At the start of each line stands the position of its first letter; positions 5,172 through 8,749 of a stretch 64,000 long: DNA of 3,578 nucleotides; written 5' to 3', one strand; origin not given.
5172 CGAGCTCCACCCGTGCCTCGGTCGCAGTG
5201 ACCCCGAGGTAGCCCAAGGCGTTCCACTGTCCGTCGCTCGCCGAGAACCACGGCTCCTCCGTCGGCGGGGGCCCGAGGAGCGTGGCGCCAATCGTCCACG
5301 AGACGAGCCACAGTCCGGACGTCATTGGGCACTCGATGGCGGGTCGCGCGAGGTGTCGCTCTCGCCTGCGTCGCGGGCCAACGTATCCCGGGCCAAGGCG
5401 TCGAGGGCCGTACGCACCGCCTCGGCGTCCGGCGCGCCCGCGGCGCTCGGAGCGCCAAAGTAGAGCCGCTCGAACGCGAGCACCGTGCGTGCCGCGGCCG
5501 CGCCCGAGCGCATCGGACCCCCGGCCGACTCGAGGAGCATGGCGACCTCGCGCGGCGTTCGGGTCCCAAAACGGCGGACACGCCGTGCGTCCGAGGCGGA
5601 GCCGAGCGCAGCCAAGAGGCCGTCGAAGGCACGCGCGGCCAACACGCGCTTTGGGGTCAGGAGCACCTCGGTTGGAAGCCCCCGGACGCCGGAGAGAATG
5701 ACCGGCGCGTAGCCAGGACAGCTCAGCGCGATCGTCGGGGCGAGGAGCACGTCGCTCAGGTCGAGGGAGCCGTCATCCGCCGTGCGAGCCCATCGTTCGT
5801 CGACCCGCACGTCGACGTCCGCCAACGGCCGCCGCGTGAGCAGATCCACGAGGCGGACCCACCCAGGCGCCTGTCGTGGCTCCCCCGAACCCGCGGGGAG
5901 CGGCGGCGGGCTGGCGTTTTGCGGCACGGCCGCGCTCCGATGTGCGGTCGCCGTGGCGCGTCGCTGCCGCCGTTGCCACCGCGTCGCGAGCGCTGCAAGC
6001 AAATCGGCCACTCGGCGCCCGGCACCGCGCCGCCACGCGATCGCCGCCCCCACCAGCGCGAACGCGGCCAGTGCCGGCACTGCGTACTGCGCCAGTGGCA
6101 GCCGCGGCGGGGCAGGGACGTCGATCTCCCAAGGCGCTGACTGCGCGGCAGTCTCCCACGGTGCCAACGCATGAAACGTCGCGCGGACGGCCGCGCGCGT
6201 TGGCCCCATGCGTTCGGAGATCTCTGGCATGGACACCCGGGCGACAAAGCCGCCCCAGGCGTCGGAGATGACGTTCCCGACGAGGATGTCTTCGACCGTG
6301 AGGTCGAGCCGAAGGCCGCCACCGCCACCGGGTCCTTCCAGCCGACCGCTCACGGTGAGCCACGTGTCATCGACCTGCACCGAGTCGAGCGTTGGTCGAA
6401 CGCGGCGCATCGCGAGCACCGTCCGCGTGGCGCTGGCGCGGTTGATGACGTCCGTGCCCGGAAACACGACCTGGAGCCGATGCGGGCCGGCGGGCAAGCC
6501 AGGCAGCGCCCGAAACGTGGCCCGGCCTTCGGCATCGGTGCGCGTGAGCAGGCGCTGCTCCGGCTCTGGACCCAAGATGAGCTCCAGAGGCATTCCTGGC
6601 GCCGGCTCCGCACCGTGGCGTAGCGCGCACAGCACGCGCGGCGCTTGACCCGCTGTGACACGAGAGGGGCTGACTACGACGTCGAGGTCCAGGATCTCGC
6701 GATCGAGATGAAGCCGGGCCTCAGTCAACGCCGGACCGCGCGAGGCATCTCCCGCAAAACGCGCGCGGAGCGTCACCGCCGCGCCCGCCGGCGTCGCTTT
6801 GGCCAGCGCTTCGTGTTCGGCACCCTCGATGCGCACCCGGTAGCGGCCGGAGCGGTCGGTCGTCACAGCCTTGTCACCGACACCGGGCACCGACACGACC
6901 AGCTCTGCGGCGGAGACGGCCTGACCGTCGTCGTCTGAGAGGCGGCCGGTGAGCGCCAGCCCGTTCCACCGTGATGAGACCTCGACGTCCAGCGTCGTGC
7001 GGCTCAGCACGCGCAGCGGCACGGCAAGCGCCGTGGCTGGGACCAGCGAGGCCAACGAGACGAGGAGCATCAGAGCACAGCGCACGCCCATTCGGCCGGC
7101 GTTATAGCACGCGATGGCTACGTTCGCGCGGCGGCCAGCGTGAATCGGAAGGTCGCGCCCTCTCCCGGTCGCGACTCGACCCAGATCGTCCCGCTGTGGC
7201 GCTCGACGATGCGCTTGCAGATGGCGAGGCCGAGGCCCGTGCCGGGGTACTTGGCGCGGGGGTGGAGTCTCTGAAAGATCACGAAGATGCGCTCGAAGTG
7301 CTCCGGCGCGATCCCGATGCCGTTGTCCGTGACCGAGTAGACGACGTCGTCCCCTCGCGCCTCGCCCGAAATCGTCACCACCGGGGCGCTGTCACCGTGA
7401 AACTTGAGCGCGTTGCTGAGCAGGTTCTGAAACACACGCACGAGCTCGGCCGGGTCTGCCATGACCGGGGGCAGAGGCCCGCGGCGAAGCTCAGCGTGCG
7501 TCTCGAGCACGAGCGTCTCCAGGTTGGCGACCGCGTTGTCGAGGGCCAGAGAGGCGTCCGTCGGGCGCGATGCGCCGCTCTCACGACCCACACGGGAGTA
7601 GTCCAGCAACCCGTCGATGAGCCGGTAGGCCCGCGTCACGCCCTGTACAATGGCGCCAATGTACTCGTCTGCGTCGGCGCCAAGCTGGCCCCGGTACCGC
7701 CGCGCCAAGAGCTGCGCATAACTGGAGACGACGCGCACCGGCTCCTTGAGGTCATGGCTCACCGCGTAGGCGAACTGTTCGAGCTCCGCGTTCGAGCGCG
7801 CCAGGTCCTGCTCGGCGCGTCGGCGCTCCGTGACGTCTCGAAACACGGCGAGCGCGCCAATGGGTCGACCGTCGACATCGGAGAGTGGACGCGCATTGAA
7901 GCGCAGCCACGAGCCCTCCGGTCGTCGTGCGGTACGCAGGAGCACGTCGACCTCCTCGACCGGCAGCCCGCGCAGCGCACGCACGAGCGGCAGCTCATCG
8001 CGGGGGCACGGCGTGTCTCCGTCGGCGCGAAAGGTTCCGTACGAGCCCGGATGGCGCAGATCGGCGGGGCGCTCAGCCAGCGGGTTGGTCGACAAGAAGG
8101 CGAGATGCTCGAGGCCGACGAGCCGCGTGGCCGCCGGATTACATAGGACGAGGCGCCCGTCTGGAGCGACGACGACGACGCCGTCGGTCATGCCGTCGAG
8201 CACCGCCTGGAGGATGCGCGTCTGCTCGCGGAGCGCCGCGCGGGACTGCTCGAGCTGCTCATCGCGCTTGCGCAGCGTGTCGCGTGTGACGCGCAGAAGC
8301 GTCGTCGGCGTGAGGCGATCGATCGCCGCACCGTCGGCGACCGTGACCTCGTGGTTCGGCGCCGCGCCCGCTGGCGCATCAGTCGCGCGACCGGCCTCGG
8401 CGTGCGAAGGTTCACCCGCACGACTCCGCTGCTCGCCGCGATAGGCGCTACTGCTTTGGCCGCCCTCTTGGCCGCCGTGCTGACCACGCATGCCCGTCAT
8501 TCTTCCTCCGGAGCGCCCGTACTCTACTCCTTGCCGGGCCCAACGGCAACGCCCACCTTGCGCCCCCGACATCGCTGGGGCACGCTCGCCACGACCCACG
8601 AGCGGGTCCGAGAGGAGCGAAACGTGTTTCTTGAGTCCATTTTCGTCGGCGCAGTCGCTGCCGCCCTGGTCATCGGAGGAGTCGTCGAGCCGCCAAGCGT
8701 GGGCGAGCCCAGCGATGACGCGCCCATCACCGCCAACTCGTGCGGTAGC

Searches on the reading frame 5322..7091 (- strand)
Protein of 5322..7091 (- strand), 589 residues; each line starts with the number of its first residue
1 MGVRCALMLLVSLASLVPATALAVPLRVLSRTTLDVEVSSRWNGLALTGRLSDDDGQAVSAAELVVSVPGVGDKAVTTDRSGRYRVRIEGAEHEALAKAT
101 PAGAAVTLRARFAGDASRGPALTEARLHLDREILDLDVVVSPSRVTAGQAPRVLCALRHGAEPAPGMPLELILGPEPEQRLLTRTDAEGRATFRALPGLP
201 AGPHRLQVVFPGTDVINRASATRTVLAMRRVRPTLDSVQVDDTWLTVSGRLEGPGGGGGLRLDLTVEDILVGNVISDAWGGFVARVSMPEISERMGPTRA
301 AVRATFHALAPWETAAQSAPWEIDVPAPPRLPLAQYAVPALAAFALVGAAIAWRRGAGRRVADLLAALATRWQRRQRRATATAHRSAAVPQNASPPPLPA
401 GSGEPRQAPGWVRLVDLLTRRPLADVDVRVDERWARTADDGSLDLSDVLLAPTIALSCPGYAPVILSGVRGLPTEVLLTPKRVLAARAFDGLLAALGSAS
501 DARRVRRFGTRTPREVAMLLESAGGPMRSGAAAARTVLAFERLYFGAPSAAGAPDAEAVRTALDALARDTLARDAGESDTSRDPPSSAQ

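Call 5: search_protein_families(library=pfam, proteins=[window:5322-7091:-], max_evalue=1)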
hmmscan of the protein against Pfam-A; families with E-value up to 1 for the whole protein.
window:5322-7091:- (589 aa): 4 families
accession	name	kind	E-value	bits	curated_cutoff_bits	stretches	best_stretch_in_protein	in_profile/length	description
PF13620.12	CarboxypepD_reg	-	5.4e-11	43.1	32.3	2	47-87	2-43/82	Carboxypeptidase regulatory-like domain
PF16640.11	Big_3_5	-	0.0033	18.4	35.5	1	141-224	4-84/88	Bacterial Ig-like domain (group 3)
PF21934.1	Yop-YscD_ppl_3rd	-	0.088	13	24.3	1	36-59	19-42/64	YscD/CdsD-like Bon-like domain 3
PF15976.11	CooC_C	-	0.26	11.8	29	1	47-97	19-64/93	CS1-pili formation C-terminal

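Call 6: search_protein_families(library=ncbifam, proteins=[window:5322-7091:-], max_evalue=1)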
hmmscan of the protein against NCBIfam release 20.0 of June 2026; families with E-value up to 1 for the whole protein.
window:5322-7091:- (589 aa): 0 families

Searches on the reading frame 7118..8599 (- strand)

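Call 5: search_protein_families(library=pfam, proteins=[window:7118-8599:-], max_evalue=1)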
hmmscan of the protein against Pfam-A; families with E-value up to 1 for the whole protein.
window:7118-8599:- (493 aa): 8 families
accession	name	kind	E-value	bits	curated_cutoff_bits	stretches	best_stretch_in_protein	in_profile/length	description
PF02518.31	HATPase_c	-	2e-29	102.7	26.4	1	382-490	2-109/111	Histidine kinase-, DNA gyrase B-, and HSP90-like ATPase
PF08448.16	PAS_4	-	2.1e-12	47.7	23.1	1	134-261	1-110/110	PAS fold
PF00512.31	HisKA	-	2.7e-12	47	26.9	1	273-338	2-64/66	His Kinase A (phospho-acceptor) domain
PF00989.32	PAS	-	1.1e-08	35.5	22.6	1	130-173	3-46/113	PAS fold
PF13426.13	PAS_9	-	1e-06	29.4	27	1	139-258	2-103/103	PAS domain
PF12860.13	PAS_7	-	4.6e-06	27.2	27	1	134-264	1-115/115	PAS fold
PF13188.13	PAS_8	-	4.9e-06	26.7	21.8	1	130-169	3-38/65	PAS domain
PF13589.12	HATPase_c_3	-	0.3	11.5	25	1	407-441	21-56/137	Histidine kinase-, DNA gyrase B-, and HSP90-like ATPase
